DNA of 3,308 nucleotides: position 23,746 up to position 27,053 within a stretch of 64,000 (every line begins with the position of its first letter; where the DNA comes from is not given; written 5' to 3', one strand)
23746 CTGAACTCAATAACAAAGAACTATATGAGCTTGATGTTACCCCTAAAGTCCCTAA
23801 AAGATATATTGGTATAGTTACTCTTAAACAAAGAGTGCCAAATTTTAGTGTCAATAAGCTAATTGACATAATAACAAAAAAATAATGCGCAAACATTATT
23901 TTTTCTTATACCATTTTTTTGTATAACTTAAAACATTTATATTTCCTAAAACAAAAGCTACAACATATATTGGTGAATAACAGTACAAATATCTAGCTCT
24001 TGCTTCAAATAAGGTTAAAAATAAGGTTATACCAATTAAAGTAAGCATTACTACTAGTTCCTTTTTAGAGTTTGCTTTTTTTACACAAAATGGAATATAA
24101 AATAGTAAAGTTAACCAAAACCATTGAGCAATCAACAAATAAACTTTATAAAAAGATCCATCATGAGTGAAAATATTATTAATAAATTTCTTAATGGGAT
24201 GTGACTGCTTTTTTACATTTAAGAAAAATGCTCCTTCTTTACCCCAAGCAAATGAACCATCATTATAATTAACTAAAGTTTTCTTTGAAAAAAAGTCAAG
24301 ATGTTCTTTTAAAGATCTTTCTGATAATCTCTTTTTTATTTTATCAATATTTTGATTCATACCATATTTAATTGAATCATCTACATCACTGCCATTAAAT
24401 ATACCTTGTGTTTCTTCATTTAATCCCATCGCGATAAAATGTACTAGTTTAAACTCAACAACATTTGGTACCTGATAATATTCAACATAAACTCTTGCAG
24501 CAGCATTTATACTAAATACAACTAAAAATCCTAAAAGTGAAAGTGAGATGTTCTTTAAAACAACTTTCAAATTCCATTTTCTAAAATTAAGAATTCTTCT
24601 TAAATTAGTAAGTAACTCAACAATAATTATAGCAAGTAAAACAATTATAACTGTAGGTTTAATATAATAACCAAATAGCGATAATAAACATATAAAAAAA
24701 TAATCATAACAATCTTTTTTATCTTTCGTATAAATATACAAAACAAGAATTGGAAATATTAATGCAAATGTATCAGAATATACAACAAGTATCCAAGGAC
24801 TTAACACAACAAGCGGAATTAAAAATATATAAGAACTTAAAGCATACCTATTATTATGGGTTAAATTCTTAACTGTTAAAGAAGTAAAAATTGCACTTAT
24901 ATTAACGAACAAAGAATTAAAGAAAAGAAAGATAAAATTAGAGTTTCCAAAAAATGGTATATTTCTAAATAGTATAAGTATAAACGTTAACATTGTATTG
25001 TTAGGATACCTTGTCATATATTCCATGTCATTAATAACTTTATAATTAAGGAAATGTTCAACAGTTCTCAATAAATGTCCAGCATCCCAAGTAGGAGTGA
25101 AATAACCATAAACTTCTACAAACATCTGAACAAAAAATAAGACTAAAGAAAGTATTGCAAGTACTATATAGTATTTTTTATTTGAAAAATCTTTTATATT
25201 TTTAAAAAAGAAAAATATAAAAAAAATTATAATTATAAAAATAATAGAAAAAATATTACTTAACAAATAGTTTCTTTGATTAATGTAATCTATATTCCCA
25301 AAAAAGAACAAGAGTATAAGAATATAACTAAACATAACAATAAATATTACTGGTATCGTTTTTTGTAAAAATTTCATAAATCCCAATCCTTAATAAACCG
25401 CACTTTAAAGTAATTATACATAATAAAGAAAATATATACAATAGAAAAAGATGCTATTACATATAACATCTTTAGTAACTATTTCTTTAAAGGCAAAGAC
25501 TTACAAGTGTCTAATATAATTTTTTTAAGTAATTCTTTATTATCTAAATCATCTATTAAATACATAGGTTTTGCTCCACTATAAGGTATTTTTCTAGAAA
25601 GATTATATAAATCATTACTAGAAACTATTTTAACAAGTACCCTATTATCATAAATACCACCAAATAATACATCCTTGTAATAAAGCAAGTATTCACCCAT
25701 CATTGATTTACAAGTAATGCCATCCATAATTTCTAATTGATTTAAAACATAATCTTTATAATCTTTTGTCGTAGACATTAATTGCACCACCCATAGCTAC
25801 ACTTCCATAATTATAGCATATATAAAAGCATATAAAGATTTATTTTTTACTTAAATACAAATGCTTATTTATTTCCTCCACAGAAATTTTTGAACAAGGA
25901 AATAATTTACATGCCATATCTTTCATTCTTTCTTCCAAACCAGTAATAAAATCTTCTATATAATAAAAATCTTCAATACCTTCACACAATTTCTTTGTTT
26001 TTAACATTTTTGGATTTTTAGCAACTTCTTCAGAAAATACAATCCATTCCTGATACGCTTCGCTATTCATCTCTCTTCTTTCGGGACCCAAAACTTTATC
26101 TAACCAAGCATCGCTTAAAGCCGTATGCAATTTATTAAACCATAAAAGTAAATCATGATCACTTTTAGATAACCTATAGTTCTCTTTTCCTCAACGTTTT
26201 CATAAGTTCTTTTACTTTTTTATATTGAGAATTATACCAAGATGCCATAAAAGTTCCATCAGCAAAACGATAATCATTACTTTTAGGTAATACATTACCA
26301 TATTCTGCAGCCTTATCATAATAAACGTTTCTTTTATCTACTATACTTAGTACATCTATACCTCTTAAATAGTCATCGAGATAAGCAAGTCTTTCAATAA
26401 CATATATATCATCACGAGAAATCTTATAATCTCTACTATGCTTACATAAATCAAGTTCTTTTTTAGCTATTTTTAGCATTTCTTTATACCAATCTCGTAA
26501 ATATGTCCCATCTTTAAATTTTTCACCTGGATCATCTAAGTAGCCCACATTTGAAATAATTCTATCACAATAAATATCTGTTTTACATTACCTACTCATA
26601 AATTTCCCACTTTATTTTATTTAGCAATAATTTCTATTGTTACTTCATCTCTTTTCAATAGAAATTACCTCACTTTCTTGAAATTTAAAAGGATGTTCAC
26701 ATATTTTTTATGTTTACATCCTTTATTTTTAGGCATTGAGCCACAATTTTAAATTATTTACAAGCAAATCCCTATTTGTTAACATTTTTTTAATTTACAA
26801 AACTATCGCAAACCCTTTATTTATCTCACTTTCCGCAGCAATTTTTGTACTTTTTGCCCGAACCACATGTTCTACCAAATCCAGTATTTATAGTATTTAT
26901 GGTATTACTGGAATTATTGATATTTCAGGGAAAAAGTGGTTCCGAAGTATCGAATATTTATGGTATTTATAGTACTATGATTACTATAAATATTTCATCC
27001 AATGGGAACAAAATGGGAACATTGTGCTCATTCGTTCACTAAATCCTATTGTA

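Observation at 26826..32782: Three-gene integrase island in the 3' end of secA, bounded by a second degenerate SecA zinc-tail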

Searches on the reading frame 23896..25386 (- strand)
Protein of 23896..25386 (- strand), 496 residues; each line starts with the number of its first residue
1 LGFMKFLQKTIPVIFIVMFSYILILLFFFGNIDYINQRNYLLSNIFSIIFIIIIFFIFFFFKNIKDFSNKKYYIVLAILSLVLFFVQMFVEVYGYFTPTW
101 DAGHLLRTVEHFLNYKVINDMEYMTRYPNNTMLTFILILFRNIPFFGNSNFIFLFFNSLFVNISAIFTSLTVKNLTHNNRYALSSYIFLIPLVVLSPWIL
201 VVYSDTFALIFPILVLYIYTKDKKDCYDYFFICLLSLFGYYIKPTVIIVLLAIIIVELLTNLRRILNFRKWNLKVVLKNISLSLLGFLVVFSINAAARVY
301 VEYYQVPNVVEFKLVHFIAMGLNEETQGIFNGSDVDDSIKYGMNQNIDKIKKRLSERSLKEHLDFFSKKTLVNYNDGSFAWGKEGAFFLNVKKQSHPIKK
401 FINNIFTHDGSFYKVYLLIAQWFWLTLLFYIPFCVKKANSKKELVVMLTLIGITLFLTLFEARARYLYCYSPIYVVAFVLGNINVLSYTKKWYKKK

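Call 5: search_protein_families(library=pfam, proteins=[window:23896-25386:-], max_evalue=0.01)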
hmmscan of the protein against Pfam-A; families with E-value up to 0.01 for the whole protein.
window:23896-25386:- (496 aa): 0 families

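Call 28: find_encoding_contigs(protein=window:23896-25386:-, flank=10000, max_places=10)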
Protein window:23896-25386:- (496 aa): no gene with exactly this product is on record in the collection.

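Call 29: find_encoding_contigs(protein=window:23896-25377:-, flank=10000, max_places=10)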
Protein window:23896-25377:- (493 aa): 20 contigs read that carry it; 3 places shown.
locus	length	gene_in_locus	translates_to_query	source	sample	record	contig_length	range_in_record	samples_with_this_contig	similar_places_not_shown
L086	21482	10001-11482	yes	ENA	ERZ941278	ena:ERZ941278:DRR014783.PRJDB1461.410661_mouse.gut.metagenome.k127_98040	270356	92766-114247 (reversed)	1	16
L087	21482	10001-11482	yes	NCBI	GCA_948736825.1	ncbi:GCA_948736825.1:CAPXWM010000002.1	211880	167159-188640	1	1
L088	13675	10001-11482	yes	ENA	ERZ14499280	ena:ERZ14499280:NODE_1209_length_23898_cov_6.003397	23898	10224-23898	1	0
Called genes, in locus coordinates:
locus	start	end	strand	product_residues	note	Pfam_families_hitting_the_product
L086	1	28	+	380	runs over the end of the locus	-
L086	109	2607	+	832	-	PF07517:SecA_DEAD, PF00270:DEAD, PF01043:SecA_PP_bind, PF21090:P-loop_SecA, PF07516:SecA_SW, PF02810:SEC-C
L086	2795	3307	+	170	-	PF14657:Arm-DNA-bind_4 (faint), PF14659:Phage_int_SAM_3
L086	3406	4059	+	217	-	PF00589:Phage_integrase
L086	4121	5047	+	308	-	PF02661:Fic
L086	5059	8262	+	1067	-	-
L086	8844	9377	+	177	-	-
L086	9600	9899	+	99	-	-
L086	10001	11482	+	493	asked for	PF27792:CHIM_prot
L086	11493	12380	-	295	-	PF00126:HTH_1, PF03466:LysR_substrate, PF12849:PBP_like_2 (faint)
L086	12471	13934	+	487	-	PF09872:DUF2099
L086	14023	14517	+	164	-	PF01035:DNA_binding_1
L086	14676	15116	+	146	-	PF13527:Acetyltransf_9, PF13673:Acetyltransf_10 (weak), PF00583:Acetyltransf_1, PF13508:Acetyltransf_7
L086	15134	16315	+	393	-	-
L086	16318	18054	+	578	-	PF00664:ABC_membrane, PF02463:SMC_N, PF09818:ABC_ATPase (faint), PF00005:ABC_tran, PF13304:AAA_21 (weak)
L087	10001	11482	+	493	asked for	PF27792:CHIM_prot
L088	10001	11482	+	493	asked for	PF27792:CHIM_prot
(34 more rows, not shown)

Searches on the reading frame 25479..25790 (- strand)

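Call 5: search_protein_families(library=pfam, proteins=[window:25479-25790:-], max_evalue=0.01)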
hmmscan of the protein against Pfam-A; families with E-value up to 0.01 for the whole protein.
window:25479-25790:- (103 aa): 1 family
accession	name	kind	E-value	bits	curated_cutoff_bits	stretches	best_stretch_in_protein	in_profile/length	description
PF04993.18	TfoX_N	-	8.6e-05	23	30.1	1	18-60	2-44/91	TfoX N-terminal domain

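Call 15: search_protein_families(library=padloc, proteins=[window:25479-25790:-], max_evalue=0.01)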
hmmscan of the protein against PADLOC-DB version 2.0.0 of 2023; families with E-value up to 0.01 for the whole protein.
window:25479-25790:- (103 aa): 0 families

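Call 16: search_protein_families(library=ncbifam, proteins=[window:25479-25790:-], max_evalue=0.01)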
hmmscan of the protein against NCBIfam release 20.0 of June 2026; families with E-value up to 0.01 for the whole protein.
window:25479-25790:- (103 aa): 0 families

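Call 17: search_protein_families(library=phrogs, proteins=[window:25479-25790:-], max_evalue=0.01)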
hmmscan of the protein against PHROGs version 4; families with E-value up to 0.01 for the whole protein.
window:25479-25790:- (103 aa): 0 families

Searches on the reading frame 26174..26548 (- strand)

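Call 5: search_protein_families(library=pfam, proteins=[window:26174-26548:-], max_evalue=0.01)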
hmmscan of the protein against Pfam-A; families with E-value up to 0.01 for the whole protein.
window:26174-26548:- (124 aa): 0 families

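Call 15: search_protein_families(library=padloc, proteins=[window:26174-26548:-], max_evalue=0.01)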
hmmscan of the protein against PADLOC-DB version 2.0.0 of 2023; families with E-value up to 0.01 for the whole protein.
window:26174-26548:- (124 aa): 0 families

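Call 16: search_protein_families(library=ncbifam, proteins=[window:26174-26548:-], max_evalue=0.01)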
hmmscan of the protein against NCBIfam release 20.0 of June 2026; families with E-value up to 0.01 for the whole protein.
window:26174-26548:- (124 aa): 1 family
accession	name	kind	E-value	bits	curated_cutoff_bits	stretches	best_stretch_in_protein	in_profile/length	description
NF049899.1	RhamgalacuronBT4153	equivalog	0.0033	16.2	650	0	9-49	20-60/432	rhamnogalacturonidase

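Call 17: search_protein_families(library=phrogs, proteins=[window:26174-26548:-], max_evalue=0.01)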
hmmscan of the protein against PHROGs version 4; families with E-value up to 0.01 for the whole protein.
window:26174-26548:- (124 aa): 0 families

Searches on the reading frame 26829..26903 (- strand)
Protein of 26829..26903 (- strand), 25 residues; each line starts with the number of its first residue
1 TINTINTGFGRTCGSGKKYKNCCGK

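Call 79: search_protein_families(library=pfam, proteins=[window:26829-26903:-], max_evalue=10)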
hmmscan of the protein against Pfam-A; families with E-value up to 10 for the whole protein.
seq(25 aa): 1 family
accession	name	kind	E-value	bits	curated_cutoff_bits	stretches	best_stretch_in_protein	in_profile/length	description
PF02810.21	SEC-C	-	7.6e-06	26.1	20.4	1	13-25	7-19/19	SEC-C motif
